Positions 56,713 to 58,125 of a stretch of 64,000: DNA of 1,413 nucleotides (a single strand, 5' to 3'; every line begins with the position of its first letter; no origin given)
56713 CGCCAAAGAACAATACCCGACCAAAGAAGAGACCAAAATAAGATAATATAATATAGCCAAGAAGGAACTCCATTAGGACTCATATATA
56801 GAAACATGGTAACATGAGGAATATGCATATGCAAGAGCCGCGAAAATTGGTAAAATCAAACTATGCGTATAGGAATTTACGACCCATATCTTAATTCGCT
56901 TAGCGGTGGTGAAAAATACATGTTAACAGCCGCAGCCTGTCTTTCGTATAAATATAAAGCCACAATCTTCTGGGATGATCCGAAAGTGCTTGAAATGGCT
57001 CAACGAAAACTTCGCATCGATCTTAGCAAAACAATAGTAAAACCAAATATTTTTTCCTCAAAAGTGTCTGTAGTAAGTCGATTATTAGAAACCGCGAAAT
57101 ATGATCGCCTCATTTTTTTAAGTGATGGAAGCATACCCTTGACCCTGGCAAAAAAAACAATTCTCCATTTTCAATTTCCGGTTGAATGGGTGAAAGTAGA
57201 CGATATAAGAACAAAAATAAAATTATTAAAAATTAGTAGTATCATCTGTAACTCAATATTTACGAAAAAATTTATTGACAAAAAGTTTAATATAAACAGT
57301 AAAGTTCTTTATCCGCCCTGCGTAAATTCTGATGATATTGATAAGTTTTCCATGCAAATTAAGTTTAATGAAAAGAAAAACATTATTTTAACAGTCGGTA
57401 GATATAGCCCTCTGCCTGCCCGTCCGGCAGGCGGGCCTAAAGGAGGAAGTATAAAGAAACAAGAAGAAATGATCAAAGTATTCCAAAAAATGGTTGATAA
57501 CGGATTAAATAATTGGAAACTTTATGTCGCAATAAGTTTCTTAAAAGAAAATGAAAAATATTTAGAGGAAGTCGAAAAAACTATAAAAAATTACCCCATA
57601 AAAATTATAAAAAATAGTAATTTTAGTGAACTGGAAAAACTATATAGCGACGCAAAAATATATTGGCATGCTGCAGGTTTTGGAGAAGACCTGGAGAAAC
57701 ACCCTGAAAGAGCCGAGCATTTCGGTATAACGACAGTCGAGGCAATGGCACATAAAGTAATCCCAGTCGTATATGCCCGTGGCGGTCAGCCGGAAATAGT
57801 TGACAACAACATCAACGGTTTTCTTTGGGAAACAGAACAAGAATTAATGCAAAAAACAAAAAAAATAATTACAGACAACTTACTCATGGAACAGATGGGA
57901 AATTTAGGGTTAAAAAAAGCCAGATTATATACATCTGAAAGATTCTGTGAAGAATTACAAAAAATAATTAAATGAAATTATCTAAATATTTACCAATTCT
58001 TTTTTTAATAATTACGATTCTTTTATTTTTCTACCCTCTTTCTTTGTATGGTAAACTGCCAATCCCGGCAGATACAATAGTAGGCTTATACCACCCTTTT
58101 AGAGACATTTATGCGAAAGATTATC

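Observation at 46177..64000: >17 kb surface-glycosylation locus with at least six GT-C membrane transferases, five GT2, one GT4 and a flippase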

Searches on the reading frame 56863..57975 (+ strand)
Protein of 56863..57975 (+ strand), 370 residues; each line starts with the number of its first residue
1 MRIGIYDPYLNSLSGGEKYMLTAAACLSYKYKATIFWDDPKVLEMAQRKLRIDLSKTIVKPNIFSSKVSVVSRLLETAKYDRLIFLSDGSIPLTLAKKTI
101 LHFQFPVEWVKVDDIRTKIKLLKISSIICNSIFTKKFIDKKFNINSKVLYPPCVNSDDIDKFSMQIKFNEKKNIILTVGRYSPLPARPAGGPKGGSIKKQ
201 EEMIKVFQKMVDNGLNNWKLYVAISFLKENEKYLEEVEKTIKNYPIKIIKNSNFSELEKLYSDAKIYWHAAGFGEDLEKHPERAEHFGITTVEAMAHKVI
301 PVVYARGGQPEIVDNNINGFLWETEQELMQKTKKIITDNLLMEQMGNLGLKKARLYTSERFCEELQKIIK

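Call 4: search_protein_families(library=pfam, proteins=[window:56863-57975:+], max_evalue=0.01)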
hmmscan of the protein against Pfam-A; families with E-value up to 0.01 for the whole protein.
window:56863-57975:+ (370 aa): 2 families
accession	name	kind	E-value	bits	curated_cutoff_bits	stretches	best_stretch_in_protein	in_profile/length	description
PF00534.26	Glycos_transf_1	-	1.3e-18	67.5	26.4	1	198-347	28-167/172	Glycosyl transferases group 1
PF13692.12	Glyco_trans_1_4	-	7.5e-09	36.4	27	1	198-338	15-142/142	Glycosyl transferases group 1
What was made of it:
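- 56863..57975 (+): I: cytoplasmic GT4 (GT-B fold) glycosyltransferase. Glycos_transf_1 67.5 bits (call 4).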

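Call 58: search_protein_families(library=ncbifam, proteins=[window:56863-57975:+], max_evalue=0.0001)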
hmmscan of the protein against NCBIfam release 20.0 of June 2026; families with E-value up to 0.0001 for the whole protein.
window:56863-57975:+ (370 aa): 4 families
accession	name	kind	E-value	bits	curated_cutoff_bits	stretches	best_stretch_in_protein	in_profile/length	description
TIGR03999.1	thiol_BshA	equivalog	1.7e-09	37.1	273.7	1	280-365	278-366/375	N-acetyl-alpha-D-glucosaminyl L-malate synthase BshA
NF041876.1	EPS_EpsE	equivalog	2e-05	24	400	1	283-352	304-375/389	exopolysaccharide biosynthesis GT4 family glycosyltransferase EpsE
TIGR02149.1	glgA_Coryne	subfamily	2.3e-05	23.7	302.4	1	284-354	293-371/391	glycogen synthase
NF047881.1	glyco_SdgB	exception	5e-05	22.2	800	1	138-369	289-493/496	serine-aspartate repeat adhesin O-glycosyltransferase SdgB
